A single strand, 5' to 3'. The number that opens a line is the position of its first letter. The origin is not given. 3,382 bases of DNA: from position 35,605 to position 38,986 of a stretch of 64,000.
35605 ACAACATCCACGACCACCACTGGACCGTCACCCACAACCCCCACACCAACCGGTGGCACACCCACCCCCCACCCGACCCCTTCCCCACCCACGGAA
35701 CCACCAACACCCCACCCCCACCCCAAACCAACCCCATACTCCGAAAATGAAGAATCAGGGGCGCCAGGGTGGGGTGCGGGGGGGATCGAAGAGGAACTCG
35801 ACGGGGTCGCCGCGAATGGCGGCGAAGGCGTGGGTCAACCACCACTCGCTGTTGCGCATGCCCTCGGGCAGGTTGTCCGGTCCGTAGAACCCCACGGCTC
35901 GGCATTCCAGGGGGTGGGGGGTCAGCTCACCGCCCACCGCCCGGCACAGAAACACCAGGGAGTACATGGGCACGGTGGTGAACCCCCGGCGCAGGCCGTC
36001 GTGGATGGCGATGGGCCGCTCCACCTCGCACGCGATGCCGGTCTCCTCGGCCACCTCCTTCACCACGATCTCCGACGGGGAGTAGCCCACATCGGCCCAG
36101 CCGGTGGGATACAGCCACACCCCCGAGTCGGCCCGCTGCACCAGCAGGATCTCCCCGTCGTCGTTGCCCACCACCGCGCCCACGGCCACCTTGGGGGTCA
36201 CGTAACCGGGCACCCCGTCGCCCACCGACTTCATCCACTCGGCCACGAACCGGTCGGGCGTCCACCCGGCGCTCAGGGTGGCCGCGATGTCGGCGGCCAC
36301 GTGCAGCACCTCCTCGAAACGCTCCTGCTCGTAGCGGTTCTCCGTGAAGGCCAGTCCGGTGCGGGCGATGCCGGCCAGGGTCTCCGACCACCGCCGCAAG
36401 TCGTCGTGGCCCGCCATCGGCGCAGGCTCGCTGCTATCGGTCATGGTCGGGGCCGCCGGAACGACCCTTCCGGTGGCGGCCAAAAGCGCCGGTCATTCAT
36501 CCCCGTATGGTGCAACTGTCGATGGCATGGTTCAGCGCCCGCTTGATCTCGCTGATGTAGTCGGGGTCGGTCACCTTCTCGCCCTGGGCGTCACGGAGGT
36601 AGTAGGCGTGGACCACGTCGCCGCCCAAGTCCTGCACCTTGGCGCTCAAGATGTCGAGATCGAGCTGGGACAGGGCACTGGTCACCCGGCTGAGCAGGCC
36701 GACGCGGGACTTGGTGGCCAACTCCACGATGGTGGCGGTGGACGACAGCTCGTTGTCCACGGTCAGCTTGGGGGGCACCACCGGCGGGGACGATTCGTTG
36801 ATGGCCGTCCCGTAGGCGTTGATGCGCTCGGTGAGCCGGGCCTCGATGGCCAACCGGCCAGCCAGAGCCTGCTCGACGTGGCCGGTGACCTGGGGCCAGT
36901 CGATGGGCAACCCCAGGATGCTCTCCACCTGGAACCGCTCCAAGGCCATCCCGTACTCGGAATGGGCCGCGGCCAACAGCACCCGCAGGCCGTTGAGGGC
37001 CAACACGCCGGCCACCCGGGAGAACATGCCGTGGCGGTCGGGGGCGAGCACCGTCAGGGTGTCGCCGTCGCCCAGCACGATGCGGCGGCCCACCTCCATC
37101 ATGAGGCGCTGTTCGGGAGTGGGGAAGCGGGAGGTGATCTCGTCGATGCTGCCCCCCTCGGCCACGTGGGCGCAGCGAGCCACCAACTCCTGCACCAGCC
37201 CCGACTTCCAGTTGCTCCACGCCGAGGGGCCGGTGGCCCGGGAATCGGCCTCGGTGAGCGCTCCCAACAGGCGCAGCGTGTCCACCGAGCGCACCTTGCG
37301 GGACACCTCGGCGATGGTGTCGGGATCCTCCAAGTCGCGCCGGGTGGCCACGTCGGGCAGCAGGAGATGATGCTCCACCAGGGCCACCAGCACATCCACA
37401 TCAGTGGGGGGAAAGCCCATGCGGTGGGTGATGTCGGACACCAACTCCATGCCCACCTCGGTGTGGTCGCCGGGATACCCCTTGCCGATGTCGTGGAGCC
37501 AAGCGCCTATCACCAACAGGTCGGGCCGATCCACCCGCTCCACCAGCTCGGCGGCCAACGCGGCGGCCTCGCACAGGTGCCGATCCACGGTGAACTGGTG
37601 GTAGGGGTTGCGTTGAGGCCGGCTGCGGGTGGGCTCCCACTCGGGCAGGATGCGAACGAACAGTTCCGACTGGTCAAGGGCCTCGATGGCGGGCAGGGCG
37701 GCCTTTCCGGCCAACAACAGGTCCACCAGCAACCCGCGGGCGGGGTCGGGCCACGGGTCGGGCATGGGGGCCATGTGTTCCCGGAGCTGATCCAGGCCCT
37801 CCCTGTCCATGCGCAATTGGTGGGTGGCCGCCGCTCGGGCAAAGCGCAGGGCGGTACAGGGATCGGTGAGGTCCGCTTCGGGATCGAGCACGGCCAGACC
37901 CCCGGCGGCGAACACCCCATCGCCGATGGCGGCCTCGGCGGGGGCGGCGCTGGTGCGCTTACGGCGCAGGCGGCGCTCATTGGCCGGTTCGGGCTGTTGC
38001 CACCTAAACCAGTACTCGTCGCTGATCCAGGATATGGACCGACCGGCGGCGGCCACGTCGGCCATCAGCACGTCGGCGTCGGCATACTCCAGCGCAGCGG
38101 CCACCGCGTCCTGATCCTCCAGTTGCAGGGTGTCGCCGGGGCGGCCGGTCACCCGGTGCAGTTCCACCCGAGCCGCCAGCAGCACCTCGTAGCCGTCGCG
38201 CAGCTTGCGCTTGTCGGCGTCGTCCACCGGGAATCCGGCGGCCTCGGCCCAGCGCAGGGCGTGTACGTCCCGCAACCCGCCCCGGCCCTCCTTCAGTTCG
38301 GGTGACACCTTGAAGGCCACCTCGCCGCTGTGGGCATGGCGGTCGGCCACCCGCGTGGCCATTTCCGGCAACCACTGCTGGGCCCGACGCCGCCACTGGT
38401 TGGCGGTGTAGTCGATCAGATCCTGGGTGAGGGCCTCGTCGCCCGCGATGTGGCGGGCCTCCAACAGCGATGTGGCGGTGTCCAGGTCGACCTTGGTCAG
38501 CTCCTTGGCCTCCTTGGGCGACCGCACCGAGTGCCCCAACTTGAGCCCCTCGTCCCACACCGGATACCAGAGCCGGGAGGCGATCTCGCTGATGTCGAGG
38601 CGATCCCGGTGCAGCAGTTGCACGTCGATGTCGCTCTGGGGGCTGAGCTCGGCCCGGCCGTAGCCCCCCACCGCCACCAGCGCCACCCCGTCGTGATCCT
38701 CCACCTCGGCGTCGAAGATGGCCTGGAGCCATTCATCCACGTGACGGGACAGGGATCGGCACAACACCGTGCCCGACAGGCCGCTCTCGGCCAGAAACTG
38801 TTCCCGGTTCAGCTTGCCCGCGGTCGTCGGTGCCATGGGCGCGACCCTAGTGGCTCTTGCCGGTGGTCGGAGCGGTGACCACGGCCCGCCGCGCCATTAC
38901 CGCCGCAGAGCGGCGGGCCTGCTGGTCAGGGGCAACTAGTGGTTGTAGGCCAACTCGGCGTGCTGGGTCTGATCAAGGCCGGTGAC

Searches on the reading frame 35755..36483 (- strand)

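Call 10: search_protein_families(library=pfam, proteins=[window:35755-36483:-], max_evalue=0.01)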
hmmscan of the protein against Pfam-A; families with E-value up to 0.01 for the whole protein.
window:35755-36483:- (242 aa): 2 families
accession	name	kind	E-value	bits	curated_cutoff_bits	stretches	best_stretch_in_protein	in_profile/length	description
PF00293.34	NUDIX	-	6.5e-12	46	21.1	1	97-209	2-123/134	NUDIX domain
PF12535.13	Nudix_N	-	5.7e-10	39.2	27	1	28-71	2-45/56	Hydrolase of X-linked nucleoside diphosphate N terminal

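Call 11: search_protein_families(library=ncbifam, proteins=[window:35755-36483:-], max_evalue=0.01)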
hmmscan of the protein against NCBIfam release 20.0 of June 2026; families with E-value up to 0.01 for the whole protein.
window:35755-36483:- (242 aa): 12 families
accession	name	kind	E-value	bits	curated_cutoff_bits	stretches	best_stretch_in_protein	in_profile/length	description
TIGR00586.1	mutt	equivalog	1.5e-06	28.2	97.9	1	99-185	7-93/129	8-oxo-dGTP diphosphatase MutT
NF041652.1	Nud_hyd_Dein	equivalog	9e-06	26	200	1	99-161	14-83/152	Nudix hydrolase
NF007834.0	PRK10546.1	equivalog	1.3e-05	25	156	1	100-162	5-71/135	pyrimidine (deoxy)nucleoside triphosphate diphosphatase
NF001937.0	PRK00714.1-4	equivalog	4.1e-05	23.2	139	1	99-153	9-63/161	RNA pyrophosphohydrolase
NF006530.0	PRK08999.1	equivalog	5.1e-05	22.5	245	1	99-158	8-70/315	Nudix family hydrolase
NF006961.0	PRK09438.1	equivalog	7.7e-05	22.2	103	1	101-156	11-67/151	dihydroneopterin triphosphate diphosphatase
NF001934.0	PRK00714.1-1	equivalog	0.00017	21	241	1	99-152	9-62/176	RNA pyrophosphohydrolase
NF008044.0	PRK10776.1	equivalog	0.0003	20.7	148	1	98-154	5-64/130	8-oxo-dGTP diphosphatase MutT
NF001935.0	PRK00714.1-2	equivalog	0.00044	19.8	259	1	100-154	10-64/183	RNA pyrophosphohydrolase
NF052459.1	OxoGTPPhMutT1Mycb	equivalog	0.0013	17.9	475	1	103-189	6-94/292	8-oxo-(d)GTP phosphatase MutT1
NF001938.0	PRK00714.1-5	equivalog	0.0024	17.2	116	1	99-151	14-75/172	RNA pyrophosphohydrolase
NF001936.0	PRK00714.1-3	equivalog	0.0034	17.3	118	1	109-150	22-64/155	RNA pyrophosphohydrolase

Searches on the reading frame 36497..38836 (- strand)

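Call 10: search_protein_families(library=pfam, proteins=[window:36497-38836:-], max_evalue=0.01)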
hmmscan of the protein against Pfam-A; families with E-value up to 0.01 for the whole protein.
window:36497-38836:- (779 aa): 6 families
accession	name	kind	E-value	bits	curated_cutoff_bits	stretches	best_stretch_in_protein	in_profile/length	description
PF08335.16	GlnD_UR_UTase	-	1.2e-15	58.2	21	1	160-269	7-134/141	GlnD PII-uridylyltransferase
PF01966.28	HD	-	7.5e-12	46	22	1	418-501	2-93/116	HD domain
PF01842.31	ACT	-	5.1e-09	36.2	27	1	593-625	2-34/66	ACT domain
PF22754.3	bHLH-TF_ACT-like_plant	-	5e-05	23.9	27.6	1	702-772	11-75/75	Plant bHLH transcription factor, ACT-like domain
PF24931.1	ACT_ACR9_3rd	-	0.0034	17.8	27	1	691-770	2-82/98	ACR9-like, ACT-like domain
PF01909.29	NTP_transf_2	-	0.0096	16.7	21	0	49-82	13-46/93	Nucleotidyltransferase domain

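Call 11: search_protein_families(library=ncbifam, proteins=[window:36497-38836:-], max_evalue=0.01)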
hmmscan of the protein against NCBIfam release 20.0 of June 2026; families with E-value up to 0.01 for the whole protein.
window:36497-38836:- (779 aa): 12 families
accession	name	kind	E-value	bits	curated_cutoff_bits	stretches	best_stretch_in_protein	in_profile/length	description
NF002895.0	PRK03381.1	equivalog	7.7e-230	765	631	1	10-772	17-777/782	[protein-PII] uridylyltransferase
TIGR01693.1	UTase_glnD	equivalog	1e-176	589.7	519.4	2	17-578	9-605/850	[protein-PII] uridylyltransferase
NF003467.0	PRK05092.1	equivalog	9.3e-123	410.9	959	2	15-564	67-665/940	[protein-PII] uridylyltransferase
NF001265.0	PRK00227.1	equivalog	2.3e-90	303.7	799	1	48-555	25-520/693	[protein-PII] uridylyltransferase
NF002837.0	PRK03059.1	equivalog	2.8e-84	283.8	1010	3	22-253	35-277/857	[protein-PII] uridylyltransferase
NF001366.0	PRK00275.1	equivalog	1.5e-78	264.7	1299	3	25-256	52-298/895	[protein-PII] uridylyltransferase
NF003448.0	PRK05007.1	equivalog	4.3e-75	253.2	1255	3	20-254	49-298/884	bifunctional uridylyltransferase/uridylyl-removing protein GlnD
NF002487.0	PRK01759.1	equivalog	4.8e-58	197.1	890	2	25-551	38-594/862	bifunctional uridylyltransferase/uridylyl-removing protein GlnD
NF003347.0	PRK04374.1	equivalog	1.3e-43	149.3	1567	2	30-254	52-289/869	[protein-PII] uridylyltransferase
NF010707.0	PRK14109.1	equivalog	2.7e-05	22.5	625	0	123-191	315-383/1010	bifunctional [glutamine synthetase] adenylyltransferase/[glutamine synthetase]-adenylyl-L-tyrosine phosphorylase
TIGR00277.1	HDIG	domain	0.00013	21.7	27.6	1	419-468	7-67/84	HDIG domain-containing metalloprotein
NF045665.1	NTPtran_DVU1551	equivalog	0.0048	16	315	1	417-469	218-275/359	DVU_1551 family NTP transferase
